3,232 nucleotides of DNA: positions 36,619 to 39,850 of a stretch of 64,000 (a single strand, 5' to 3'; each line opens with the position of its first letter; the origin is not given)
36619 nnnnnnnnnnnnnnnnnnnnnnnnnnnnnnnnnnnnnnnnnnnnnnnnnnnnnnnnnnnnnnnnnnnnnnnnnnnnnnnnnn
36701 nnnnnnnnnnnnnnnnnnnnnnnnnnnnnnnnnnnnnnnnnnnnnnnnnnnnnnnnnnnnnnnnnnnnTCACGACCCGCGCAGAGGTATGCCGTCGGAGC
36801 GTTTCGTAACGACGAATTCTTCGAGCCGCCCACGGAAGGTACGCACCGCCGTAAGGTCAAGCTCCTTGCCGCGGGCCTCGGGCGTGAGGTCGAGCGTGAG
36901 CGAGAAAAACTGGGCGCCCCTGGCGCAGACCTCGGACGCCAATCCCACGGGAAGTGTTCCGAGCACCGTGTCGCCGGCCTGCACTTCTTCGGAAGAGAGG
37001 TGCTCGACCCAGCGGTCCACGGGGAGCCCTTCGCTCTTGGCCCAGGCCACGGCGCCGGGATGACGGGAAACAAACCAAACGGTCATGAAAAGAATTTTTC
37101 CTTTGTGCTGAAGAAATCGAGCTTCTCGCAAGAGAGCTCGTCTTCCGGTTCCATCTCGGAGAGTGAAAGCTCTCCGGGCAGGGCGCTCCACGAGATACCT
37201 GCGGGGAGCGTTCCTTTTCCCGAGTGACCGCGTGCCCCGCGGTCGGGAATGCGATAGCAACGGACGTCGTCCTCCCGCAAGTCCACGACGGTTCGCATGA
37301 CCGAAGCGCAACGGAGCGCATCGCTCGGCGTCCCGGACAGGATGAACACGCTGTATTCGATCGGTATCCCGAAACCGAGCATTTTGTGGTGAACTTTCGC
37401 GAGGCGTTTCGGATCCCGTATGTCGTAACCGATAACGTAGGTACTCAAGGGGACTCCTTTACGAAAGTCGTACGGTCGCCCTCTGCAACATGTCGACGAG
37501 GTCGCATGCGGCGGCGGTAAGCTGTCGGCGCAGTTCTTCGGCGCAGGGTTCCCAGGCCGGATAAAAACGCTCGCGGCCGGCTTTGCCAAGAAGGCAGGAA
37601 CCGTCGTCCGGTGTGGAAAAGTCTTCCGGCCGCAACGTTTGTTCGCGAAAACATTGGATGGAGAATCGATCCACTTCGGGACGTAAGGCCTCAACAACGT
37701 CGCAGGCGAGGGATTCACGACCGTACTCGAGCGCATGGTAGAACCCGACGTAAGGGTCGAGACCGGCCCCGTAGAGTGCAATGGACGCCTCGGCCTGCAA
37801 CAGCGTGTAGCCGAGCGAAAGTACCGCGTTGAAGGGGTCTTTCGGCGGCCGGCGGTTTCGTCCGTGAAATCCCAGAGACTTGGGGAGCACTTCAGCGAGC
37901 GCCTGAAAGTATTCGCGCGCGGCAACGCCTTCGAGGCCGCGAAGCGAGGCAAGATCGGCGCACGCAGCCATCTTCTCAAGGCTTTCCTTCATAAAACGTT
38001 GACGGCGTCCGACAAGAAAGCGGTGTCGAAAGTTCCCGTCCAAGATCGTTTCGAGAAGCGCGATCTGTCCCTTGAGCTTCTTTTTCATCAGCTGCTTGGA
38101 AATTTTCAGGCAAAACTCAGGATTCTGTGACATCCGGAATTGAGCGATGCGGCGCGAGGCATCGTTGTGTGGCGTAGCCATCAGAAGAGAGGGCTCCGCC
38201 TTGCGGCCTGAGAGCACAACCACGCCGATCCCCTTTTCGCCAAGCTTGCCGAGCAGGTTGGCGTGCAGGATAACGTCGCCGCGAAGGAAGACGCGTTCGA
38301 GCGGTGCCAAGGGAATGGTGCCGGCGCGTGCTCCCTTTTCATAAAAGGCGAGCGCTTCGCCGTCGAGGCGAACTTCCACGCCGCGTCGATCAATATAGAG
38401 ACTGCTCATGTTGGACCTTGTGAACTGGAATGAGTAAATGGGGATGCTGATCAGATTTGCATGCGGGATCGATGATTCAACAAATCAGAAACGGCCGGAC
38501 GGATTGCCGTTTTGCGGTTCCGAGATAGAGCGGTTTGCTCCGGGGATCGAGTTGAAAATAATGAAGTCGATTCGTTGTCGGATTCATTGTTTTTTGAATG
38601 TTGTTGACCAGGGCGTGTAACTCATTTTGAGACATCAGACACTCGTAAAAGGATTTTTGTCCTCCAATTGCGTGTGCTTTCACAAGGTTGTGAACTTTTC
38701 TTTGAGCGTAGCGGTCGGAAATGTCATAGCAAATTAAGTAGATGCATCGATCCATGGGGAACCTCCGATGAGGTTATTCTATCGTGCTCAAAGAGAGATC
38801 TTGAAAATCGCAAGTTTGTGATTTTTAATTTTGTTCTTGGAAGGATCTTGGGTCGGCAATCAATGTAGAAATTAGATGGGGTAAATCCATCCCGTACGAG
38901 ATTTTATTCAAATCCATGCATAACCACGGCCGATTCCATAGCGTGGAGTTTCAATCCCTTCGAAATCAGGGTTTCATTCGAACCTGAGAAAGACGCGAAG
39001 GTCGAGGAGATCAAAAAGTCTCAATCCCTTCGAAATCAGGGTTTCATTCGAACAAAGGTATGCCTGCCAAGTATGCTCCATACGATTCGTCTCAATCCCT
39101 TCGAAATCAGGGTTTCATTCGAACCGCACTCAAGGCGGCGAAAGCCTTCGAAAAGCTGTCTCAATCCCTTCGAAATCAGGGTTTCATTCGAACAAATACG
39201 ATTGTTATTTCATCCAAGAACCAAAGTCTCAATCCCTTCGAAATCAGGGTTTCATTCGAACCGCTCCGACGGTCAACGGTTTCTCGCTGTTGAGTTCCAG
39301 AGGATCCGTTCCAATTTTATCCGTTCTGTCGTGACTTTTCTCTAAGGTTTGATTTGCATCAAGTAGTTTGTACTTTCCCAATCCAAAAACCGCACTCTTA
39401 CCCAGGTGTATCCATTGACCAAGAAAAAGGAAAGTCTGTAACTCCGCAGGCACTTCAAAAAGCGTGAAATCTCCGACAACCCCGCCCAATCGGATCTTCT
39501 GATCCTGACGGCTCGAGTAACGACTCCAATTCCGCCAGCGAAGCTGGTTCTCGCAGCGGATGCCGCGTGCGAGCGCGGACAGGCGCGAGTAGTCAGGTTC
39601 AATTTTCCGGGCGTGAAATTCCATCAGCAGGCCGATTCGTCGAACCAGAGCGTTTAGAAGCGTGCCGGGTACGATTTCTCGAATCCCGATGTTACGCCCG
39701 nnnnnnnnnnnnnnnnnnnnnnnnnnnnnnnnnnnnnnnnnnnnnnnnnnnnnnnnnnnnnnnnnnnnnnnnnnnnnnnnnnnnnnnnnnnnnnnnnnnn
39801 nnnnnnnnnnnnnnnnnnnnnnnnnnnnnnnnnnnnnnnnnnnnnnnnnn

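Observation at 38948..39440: CRISPR array embedded in cas operon; cas6 stop codon inside the terminal repeat and leader overlapping cas6 3' coding region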

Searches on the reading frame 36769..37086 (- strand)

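Call 61: search_protein_families(library=ncbifam, proteins=[window:36769-37086:-], max_evalue=0.001)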
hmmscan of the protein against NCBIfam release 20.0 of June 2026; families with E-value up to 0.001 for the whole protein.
window:36769-37086:- (105 aa): 1 family
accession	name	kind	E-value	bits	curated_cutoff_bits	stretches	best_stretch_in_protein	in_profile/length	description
TIGR02620.1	cas_VVA1548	hypoth_equivalog_domain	1.3e-27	95.8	46.35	1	4-95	1-92/93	CRISPR-associated protein Csx16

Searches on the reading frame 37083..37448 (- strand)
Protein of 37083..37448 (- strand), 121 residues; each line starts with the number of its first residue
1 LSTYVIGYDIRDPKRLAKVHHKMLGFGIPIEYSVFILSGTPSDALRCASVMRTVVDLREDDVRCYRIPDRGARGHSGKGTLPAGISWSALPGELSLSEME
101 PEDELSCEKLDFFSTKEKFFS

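Call 61: search_protein_families(library=ncbifam, proteins=[window:37083-37448:-], max_evalue=0.001)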
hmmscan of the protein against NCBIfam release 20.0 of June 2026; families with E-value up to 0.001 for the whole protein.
window:37083-37448:- (121 aa): 1 family
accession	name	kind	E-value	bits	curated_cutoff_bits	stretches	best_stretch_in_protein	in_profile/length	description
TIGR01573.1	cas2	equivalog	0.00097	19.4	24.5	0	4-70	3-73/96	CRISPR-associated endonuclease Cas2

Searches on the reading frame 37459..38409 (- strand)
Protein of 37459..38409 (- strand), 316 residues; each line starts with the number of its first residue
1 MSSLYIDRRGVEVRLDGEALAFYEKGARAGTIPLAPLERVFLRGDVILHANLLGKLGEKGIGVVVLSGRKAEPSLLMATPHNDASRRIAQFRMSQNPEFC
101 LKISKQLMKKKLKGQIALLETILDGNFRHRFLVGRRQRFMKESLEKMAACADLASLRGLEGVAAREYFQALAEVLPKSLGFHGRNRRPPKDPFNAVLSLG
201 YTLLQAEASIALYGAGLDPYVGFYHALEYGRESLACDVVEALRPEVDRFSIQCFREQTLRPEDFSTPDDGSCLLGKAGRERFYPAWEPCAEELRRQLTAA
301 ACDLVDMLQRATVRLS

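Call 12: search_protein_families(library=pfam, proteins=[window:37459-38409:-], max_evalue=0.01)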
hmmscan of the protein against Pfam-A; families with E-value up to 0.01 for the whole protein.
window:37459-38409:- (316 aa): 1 family
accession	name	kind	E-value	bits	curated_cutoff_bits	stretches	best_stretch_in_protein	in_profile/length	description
PF01867.21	Cas_Cas1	-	1.7e-72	244.4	22.3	1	4-287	1-282/283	CRISPR associated protein Cas1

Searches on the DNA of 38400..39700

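Call 31: search_rna_families(source=window, start=38400, end=39700, threshold=evalue, max_evalue=1)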
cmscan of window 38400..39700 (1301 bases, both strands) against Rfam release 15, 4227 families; matches with E-value up to 1: 10.
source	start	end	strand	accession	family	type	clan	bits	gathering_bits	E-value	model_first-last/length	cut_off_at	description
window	38948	38979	+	RF01345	CRISPR-DR35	Gene; CRISPR;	-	26.5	35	0.011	1-36/36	no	CRISPR RNA direct repeat element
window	39018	39049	+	RF01345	CRISPR-DR35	Gene; CRISPR;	-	26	35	0.015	1-36/36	no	CRISPR RNA direct repeat element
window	39226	39257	+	RF01345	CRISPR-DR35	Gene; CRISPR;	-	26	35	0.015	1-36/36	no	CRISPR RNA direct repeat element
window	39089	39120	+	RF01345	CRISPR-DR35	Gene; CRISPR;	-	26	35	0.015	1-36/36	no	CRISPR RNA direct repeat element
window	39158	39189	+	RF01345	CRISPR-DR35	Gene; CRISPR;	-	26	35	0.015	1-36/36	no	CRISPR RNA direct repeat element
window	39018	39052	+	RF01321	CRISPR-DR8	Gene; CRISPR;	-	20.1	39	0.25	1-37/37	no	CRISPR RNA direct repeat element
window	39089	39123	+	RF01321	CRISPR-DR8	Gene; CRISPR;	-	20.1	39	0.25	1-37/37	no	CRISPR RNA direct repeat element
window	39158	39192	+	RF01321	CRISPR-DR8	Gene; CRISPR;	-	20.1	39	0.25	1-37/37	no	CRISPR RNA direct repeat element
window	39226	39260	+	RF01321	CRISPR-DR8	Gene; CRISPR;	-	20.1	39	0.25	1-37/37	no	CRISPR RNA direct repeat element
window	38948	38982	+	RF01321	CRISPR-DR8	Gene; CRISPR;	-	18.7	39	0.64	1-37/37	no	CRISPR RNA direct repeat element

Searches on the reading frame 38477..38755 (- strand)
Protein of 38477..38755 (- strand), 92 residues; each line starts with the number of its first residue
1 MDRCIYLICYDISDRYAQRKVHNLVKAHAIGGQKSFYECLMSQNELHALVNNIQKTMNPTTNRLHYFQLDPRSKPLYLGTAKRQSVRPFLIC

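Call 12: search_protein_families(library=pfam, proteins=[window:38477-38755:-], max_evalue=0.01)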
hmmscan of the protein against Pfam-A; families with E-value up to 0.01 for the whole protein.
window:38477-38755:- (92 aa): 1 family
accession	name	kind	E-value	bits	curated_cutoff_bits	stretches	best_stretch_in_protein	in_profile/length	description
PF09827.14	CRISPR_Cas2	-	2.8e-12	47.1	23.8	1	6-72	3-69/74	CRISPR associated protein Cas2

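Call 34: find_encoding_contigs(protein=window:38477-38755:-, flank=2500, max_places=10)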
Protein window:38477-38755:- (92 aa): 22 contigs read that carry it; 7 places shown.
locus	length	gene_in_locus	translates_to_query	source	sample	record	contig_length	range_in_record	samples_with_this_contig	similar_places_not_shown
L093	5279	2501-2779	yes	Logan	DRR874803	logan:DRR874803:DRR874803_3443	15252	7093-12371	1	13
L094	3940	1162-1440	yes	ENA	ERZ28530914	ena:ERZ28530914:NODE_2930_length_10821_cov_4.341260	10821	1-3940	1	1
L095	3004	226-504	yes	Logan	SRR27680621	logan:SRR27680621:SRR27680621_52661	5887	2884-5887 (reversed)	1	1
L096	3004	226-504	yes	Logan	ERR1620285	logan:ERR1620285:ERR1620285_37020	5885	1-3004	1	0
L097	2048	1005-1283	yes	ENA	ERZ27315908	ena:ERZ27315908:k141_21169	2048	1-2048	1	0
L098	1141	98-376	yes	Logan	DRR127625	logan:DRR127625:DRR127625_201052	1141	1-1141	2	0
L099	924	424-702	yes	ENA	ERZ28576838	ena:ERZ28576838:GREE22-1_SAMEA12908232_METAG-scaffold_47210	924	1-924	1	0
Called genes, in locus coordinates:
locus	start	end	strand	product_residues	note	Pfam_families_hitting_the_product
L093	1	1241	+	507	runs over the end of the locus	PF03787:RAMPs (faint)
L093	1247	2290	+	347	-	PF27225:AF_1859_N, PF10040:CRISPR_Cas6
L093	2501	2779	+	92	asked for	PF09827:CRISPR_Cas2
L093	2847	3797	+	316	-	PF01867:Cas_Cas1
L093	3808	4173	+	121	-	PF09827:CRISPR_Cas2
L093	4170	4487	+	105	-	PF09652:Cas_VVA1548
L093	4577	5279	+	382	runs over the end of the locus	PF23400:CARF_Card1, PF09002:Card1_endonuc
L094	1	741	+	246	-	?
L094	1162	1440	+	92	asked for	PF09827:CRISPR_Cas2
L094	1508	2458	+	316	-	PF01867:Cas_Cas1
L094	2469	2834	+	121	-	PF09827:CRISPR_Cas2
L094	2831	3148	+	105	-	PF09652:Cas_VVA1548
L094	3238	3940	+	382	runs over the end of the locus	PF23400:CARF_Card1, PF09002:Card1_endonuc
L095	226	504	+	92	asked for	PF09827:CRISPR_Cas2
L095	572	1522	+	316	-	PF01867:Cas_Cas1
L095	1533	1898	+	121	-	PF09827:CRISPR_Cas2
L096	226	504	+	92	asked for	PF09827:CRISPR_Cas2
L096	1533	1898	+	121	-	PF09827:CRISPR_Cas2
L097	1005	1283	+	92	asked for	PF09827:CRISPR_Cas2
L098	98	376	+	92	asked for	PF09827:CRISPR_Cas2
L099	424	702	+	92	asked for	PF09827:CRISPR_Cas2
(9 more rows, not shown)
